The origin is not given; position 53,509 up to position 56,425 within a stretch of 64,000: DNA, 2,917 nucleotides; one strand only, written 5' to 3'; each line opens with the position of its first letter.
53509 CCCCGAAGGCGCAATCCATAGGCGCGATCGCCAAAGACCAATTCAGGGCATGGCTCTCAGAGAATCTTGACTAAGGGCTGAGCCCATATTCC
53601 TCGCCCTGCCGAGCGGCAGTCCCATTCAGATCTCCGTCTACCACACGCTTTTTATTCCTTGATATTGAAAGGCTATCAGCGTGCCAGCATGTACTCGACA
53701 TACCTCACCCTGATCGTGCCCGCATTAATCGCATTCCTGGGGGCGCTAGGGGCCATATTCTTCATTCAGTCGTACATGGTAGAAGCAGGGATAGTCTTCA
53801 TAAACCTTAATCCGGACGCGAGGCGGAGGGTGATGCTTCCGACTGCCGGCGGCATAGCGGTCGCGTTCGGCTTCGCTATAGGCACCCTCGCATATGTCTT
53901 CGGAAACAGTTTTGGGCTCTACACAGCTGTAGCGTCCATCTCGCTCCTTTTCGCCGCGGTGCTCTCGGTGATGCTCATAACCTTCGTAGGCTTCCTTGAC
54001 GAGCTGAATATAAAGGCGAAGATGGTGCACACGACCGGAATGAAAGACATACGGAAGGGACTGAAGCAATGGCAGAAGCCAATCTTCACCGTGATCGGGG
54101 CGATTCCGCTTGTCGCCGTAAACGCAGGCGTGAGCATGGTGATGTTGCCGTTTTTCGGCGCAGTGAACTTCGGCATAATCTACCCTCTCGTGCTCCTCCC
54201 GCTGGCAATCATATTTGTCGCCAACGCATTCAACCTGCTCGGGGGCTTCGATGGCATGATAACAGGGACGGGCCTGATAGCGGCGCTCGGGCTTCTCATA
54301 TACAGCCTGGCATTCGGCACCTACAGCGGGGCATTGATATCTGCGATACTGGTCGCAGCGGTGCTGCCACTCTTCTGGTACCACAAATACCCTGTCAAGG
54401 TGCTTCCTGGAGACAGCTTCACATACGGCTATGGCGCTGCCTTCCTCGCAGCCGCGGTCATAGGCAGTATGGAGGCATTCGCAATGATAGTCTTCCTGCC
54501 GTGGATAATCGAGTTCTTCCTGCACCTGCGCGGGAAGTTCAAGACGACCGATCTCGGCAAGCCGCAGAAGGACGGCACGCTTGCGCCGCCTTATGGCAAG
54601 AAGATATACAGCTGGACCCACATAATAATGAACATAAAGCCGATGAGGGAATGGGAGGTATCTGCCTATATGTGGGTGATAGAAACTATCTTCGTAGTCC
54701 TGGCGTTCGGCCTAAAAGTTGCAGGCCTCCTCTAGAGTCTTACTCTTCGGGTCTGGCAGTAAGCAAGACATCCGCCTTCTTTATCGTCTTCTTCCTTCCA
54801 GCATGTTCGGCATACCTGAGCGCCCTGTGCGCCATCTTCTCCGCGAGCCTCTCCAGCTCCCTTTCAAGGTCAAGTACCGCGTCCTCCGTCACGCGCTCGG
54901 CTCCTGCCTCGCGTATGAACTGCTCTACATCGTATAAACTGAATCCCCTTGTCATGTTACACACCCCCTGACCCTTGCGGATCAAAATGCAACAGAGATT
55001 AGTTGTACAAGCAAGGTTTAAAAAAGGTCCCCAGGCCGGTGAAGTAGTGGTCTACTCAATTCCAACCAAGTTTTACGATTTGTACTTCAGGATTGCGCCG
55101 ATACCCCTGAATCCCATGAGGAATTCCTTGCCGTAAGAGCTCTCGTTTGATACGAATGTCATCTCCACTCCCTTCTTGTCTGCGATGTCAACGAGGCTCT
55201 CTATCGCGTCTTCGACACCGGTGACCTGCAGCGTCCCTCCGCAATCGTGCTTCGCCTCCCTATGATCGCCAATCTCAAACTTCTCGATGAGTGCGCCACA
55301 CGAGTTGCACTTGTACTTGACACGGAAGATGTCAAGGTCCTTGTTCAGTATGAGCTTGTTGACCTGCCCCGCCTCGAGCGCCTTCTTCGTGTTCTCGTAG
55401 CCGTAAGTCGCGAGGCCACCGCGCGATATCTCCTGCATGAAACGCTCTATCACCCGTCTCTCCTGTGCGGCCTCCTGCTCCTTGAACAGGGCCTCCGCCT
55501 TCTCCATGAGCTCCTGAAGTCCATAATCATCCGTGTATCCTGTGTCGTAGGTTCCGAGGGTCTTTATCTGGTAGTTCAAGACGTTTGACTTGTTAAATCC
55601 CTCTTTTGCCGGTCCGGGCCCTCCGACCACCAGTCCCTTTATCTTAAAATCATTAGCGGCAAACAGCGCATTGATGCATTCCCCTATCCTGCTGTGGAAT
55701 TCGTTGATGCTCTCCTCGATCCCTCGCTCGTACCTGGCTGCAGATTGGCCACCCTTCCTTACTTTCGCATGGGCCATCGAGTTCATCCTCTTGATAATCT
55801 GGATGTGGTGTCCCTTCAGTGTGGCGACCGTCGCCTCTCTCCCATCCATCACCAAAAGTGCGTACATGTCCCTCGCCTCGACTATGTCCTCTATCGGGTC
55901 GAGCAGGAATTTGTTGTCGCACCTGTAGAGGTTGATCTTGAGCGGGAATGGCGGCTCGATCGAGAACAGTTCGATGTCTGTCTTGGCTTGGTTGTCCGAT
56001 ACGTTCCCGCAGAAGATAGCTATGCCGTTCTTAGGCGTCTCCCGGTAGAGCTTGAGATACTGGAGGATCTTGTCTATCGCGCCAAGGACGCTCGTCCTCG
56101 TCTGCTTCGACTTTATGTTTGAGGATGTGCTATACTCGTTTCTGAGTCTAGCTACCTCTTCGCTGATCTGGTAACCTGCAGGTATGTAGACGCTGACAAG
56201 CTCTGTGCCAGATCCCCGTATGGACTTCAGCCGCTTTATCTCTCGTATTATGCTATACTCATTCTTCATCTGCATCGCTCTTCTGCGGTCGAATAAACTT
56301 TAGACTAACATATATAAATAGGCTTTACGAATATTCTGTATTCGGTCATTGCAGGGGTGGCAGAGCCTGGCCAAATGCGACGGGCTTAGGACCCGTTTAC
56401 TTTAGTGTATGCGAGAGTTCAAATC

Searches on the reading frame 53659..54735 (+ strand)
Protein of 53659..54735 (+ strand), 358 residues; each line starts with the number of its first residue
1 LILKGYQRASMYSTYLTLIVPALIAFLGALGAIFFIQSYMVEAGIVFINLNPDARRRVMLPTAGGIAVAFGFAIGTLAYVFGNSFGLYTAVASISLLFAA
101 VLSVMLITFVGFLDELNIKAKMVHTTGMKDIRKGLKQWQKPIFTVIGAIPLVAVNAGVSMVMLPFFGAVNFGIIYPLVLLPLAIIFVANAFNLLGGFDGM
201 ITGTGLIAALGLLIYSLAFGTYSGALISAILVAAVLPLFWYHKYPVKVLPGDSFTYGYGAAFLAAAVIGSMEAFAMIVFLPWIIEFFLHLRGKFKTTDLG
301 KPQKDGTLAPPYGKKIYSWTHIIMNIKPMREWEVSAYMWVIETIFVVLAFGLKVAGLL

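Call 21: search_protein_families(library=pfam, proteins=[window:53659-54735:+], max_evalue=0.001)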
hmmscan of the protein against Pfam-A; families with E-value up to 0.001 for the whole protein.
window:53659-54735:+ (358 aa): 1 family
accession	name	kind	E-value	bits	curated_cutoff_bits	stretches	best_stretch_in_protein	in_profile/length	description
PF00953.26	Glycos_transf_4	-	3.6e-22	79.5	27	1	98-269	2-159/160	Glycosyl transferase family 4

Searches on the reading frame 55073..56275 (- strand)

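Call 21: search_protein_families(library=pfam, proteins=[window:55073-56275:-], max_evalue=0.001)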
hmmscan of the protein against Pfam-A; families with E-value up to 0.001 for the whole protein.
window:55073-56275:- (400 aa): 5 families
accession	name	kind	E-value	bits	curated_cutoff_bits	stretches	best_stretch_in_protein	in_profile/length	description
PF03464.20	eRF1_2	-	4.1e-27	95.5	27.1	1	138-265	2-132/133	eRF1 domain 2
PF03465.20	eRF1_3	-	4.5e-22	79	25.8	1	270-399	2-105/106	eRF1 domain 3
PF03463.20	eRF1_1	-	1.6e-17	64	23.8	1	14-131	5-122/123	eRF1 domain 1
PF18854.6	baeRF_family10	-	3.2e-07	31.2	27.1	1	127-247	5-127/143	Bacterial archaeo-eukaryotic release factor family 10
PF18859.6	acVLRF1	-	1e-05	26.2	27.1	1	139-220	5-82/130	Actinobacteria/chloroflexi VLRF1 release factor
